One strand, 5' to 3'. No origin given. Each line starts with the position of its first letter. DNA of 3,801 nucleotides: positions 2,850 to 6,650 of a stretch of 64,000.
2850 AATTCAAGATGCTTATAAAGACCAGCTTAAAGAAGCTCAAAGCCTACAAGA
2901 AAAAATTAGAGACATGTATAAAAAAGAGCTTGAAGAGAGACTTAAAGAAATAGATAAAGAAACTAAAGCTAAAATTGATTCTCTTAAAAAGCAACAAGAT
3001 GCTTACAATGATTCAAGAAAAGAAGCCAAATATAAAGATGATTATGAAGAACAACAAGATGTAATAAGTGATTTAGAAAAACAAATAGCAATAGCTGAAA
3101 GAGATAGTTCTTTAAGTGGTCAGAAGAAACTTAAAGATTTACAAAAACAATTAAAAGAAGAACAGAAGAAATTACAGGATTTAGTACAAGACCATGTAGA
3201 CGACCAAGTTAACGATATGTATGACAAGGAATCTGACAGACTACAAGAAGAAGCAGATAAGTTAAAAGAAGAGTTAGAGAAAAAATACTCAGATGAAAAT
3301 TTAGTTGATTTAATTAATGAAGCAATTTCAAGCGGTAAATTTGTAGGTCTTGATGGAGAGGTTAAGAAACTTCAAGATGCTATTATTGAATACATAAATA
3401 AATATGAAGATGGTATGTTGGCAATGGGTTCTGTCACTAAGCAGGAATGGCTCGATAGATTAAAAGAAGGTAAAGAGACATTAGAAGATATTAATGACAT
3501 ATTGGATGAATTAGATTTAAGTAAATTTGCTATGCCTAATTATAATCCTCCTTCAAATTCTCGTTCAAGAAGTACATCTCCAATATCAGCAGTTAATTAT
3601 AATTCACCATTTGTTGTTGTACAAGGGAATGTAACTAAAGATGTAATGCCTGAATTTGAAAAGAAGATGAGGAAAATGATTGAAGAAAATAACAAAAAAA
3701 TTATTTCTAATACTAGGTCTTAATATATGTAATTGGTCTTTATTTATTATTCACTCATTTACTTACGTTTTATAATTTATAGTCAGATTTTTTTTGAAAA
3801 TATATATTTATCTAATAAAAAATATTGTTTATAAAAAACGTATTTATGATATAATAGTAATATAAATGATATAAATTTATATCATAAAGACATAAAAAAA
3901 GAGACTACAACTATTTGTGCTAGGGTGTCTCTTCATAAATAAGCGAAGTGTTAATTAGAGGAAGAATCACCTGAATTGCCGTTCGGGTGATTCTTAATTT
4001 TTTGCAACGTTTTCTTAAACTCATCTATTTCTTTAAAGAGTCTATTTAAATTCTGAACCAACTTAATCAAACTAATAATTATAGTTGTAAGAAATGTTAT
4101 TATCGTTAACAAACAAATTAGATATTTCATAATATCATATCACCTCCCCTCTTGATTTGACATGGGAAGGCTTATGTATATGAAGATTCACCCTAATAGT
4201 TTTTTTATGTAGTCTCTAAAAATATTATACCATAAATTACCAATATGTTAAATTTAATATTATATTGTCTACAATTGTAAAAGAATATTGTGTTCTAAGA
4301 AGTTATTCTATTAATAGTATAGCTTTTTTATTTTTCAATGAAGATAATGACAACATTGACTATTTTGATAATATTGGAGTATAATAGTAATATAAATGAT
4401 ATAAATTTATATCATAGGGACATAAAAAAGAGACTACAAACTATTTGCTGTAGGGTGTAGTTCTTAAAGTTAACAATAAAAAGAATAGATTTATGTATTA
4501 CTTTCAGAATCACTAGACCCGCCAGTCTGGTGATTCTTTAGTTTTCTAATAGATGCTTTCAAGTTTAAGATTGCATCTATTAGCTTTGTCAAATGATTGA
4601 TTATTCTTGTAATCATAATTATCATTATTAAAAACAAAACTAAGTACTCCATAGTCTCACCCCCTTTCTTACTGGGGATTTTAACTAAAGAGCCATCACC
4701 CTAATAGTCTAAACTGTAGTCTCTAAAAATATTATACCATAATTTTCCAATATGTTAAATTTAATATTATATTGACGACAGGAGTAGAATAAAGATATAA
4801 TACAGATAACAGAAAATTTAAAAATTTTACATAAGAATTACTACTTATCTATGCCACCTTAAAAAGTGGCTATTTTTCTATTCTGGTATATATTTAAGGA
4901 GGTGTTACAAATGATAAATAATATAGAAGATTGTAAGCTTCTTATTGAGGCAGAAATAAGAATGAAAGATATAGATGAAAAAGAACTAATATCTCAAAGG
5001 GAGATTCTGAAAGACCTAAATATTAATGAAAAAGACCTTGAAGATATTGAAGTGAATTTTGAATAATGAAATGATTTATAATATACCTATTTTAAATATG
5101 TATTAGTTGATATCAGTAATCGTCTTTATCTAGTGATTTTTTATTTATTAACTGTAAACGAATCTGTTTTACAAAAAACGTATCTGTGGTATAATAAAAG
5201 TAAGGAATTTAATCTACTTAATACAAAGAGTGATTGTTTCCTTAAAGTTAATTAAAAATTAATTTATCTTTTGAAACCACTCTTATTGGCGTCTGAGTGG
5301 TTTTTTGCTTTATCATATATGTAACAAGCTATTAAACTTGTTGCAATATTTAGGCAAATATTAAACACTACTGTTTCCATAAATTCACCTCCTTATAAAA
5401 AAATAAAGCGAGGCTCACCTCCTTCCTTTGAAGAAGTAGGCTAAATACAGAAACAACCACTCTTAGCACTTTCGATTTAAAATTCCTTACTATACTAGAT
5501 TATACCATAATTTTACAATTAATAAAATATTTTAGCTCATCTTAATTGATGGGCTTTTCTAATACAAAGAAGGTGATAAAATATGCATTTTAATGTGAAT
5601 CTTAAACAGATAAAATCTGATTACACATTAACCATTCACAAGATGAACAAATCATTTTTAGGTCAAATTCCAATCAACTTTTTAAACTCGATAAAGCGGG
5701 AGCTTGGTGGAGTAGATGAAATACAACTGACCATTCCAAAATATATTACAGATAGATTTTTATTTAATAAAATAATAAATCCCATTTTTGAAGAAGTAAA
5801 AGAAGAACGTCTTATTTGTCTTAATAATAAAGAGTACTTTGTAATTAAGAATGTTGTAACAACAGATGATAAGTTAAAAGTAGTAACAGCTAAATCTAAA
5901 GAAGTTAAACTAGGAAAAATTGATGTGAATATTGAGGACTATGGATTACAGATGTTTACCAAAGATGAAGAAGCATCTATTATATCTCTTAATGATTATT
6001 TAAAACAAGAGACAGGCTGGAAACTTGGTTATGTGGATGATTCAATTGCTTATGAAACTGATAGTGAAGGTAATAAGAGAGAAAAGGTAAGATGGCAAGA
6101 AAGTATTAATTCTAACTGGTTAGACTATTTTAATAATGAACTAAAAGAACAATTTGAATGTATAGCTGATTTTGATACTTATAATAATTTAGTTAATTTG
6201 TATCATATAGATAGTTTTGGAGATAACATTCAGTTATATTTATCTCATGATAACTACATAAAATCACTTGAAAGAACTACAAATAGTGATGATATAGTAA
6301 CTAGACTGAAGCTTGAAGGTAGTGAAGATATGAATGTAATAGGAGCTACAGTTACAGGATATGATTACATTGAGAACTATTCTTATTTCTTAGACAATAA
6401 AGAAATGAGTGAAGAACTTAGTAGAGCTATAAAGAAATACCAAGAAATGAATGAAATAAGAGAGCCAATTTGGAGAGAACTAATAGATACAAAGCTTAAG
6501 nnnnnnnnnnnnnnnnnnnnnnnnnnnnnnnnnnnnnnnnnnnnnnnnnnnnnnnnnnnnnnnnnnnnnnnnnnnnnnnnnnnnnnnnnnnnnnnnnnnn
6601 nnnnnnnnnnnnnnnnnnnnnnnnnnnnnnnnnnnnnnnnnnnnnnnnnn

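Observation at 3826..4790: Tandem pair of type I toxin-antitoxin-like cassettes inserted between the tape-measure and distal-tail genes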

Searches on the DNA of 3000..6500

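Call 5: search_rna_families(source=window, start=3000, end=6500, threshold=evalue, max_evalue=10, show_alignments=4)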
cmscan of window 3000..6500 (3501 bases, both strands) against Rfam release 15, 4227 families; matches with E-value up to 10: 4.
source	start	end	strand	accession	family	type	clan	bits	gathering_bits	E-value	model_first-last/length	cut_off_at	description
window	4551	4624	-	RF01422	snoR116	Gene; snRNA; snoRNA; CD-box;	-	17.5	47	9.6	1-86/86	no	small nucleolar RNA snoR116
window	5498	5560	+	RF02766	Ysr49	Gene; sRNA;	-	17.3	95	4.7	1-124/124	no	Yersinia sRNA 49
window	4446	4523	+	RF00696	mir-203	Gene; miRNA;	-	16.7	65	3.9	1-80/80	no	mir-203 microRNA precursor family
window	3202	3292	-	RF02120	FTX_2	Gene; lncRNA;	-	16.1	48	9.6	1-97/97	no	FTX transcript, XIST regulator conserved region 2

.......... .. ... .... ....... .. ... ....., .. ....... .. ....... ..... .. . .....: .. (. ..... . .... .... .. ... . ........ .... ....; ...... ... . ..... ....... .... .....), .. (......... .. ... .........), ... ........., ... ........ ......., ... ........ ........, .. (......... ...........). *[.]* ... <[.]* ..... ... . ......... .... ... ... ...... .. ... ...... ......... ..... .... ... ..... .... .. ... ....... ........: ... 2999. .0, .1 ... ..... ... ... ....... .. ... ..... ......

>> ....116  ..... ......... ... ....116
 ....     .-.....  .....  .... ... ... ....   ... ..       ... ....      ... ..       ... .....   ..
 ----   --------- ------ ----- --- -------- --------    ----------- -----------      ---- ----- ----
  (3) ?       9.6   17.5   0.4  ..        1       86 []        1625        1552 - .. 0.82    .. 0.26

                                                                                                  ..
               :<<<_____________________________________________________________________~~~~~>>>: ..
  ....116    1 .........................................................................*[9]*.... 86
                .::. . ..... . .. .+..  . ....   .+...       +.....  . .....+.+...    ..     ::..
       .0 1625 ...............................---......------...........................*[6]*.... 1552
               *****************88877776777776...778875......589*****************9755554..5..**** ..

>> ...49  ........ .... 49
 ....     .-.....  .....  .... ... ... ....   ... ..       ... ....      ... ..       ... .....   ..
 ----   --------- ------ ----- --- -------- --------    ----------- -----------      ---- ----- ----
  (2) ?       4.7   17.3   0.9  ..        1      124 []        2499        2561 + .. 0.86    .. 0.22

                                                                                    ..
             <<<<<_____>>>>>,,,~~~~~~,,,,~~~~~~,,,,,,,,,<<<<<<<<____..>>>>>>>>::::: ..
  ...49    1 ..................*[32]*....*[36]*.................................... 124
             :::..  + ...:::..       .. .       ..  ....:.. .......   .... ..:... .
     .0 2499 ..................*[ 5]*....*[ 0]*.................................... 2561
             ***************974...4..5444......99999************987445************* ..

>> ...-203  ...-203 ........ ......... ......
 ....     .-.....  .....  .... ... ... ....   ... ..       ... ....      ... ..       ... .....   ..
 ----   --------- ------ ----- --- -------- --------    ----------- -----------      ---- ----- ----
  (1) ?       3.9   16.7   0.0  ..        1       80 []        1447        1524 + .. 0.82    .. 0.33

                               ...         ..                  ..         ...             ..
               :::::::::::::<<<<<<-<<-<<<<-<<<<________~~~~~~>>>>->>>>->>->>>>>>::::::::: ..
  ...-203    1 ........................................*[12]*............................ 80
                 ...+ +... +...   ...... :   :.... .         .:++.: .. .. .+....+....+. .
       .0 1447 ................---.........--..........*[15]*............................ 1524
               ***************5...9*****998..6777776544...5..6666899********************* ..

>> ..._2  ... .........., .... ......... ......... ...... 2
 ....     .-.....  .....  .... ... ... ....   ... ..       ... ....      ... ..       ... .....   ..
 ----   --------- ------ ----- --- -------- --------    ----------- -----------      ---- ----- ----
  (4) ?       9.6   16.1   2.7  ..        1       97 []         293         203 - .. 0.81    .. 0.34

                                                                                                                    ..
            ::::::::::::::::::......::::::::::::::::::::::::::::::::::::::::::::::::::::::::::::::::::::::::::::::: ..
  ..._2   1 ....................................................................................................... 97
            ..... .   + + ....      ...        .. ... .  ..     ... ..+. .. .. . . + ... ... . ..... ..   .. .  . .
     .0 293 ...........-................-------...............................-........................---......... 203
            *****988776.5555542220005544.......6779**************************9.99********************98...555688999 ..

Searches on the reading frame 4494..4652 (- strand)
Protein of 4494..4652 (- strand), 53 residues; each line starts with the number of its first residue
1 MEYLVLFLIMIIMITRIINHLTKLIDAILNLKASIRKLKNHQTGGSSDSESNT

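Call 16: search_protein_families(library=pfam, proteins=[window:4494-4652:-], max_evalue=10)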
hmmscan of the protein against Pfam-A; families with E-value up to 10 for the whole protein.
seq(53 aa): 2 families
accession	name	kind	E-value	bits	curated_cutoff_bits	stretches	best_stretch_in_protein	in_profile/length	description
PF16118.10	DUF4834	-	0.13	13.6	27.8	1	5-52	6-53/99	Domain of unknown function (DUF4834)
PF08650.15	DASH_Dad4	-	0.21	12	29.8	1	13-41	12-40/71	DASH complex subunit Dad4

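Call 17: search_protein_families(library=ncbifam, proteins=[window:4494-4652:-], max_evalue=10)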
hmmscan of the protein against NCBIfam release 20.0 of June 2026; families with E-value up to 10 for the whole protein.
seq(53 aa): 0 families

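Call 18: search_protein_families(library=phrogs, proteins=[window:4494-4652:-], max_evalue=10)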
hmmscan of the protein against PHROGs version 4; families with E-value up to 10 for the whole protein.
seq(53 aa): 1 family
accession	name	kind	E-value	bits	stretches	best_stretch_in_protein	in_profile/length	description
phrog_5620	-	unknown function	5.7e-23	81.6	1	1-53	1-60/60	-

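Call 116: search_protein_families(library=padloc, proteins=[window:4494-4652:-], max_evalue=1)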
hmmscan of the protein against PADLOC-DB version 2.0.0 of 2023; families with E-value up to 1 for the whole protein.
seq(53 aa): 0 families
